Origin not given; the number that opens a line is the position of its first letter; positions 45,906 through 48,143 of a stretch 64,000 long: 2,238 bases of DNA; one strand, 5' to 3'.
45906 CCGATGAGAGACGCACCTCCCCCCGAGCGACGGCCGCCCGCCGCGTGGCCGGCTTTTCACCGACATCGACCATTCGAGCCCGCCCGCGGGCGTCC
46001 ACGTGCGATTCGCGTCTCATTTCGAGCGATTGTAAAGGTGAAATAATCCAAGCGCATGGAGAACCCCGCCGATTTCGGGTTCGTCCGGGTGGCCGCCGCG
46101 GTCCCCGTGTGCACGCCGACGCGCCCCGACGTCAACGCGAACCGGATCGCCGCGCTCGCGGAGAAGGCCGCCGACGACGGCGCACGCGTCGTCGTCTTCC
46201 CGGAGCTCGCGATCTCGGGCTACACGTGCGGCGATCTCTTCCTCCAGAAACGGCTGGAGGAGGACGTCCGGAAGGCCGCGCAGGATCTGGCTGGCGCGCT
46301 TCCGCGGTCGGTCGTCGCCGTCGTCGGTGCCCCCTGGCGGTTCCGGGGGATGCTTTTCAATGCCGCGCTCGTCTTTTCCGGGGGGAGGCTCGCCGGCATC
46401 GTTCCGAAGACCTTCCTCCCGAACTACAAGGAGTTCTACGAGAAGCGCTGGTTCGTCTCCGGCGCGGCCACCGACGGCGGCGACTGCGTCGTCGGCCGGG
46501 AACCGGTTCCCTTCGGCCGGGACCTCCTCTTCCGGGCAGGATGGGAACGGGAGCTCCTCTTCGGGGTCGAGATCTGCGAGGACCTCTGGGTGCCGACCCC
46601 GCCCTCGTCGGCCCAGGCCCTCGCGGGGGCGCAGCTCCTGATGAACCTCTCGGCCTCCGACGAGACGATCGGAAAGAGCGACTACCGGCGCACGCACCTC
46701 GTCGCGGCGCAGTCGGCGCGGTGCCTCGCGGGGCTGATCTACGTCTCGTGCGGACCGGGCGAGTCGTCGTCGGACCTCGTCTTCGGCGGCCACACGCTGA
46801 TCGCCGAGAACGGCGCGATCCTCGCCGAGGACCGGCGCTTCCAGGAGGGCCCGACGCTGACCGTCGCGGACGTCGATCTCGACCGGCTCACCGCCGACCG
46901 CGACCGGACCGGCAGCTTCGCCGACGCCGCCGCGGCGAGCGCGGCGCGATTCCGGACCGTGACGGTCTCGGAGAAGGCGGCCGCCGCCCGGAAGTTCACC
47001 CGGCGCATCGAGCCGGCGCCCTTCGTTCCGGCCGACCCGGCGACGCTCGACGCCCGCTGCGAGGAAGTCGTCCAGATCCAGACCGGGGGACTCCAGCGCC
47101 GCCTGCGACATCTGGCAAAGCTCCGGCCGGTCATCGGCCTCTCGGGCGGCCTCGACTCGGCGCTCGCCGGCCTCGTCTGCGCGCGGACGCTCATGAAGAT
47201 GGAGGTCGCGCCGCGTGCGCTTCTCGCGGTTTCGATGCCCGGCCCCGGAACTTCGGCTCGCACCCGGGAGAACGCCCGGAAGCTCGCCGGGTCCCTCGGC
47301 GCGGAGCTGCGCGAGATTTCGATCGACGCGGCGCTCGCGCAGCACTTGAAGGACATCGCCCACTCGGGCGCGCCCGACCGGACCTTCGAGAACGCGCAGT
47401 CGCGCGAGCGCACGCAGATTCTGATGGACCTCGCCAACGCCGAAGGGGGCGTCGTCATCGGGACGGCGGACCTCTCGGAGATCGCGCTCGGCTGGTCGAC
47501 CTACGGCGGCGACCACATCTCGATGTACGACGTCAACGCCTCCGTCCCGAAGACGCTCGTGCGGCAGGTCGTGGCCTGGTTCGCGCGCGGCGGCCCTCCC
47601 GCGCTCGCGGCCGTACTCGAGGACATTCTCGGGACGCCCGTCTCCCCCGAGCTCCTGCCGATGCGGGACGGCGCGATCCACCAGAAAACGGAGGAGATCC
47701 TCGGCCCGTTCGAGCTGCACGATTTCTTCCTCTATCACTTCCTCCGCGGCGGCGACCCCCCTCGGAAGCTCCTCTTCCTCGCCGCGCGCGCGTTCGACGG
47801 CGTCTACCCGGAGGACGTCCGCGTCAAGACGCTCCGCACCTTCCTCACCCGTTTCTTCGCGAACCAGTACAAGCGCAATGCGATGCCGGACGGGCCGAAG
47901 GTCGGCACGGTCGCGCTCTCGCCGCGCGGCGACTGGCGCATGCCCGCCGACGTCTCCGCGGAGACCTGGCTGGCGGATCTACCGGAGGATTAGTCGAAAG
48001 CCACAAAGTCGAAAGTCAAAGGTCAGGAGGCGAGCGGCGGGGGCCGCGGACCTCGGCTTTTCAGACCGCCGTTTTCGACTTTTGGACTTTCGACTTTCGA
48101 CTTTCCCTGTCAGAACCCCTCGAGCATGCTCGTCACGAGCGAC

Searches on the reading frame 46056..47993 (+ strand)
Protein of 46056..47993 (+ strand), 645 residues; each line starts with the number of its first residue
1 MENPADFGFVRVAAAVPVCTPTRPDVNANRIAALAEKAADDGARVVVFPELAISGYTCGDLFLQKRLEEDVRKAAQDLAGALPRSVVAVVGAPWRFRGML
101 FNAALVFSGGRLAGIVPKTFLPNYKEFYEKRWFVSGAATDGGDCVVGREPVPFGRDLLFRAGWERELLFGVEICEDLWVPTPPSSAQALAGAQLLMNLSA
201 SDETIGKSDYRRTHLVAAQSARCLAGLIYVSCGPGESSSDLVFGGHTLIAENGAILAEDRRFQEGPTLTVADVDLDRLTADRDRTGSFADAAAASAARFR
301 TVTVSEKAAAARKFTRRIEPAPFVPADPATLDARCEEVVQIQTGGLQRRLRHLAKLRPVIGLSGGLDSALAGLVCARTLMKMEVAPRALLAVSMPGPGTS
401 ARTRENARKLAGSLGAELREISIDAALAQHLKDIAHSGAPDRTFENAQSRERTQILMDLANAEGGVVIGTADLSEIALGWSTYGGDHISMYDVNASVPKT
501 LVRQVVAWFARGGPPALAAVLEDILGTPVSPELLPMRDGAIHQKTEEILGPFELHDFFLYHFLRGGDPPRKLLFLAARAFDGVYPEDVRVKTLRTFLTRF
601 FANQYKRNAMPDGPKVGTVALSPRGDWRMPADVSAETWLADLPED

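Call 67: search_protein_families(library=pfam, proteins=[window:46056-47993:+], max_evalue=0.001)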
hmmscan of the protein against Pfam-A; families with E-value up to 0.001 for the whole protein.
window:46056-47993:+ (645 aa): 2 families
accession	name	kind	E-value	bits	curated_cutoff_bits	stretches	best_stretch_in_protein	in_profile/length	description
PF02540.23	NAD_synthase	-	5.8e-24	85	21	1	351-520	14-168/242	NAD synthase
PF00795.27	CN_hydrolase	-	1.3e-17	64.4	23.2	1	21-282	11-255/256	Carbon-nitrogen hydrolase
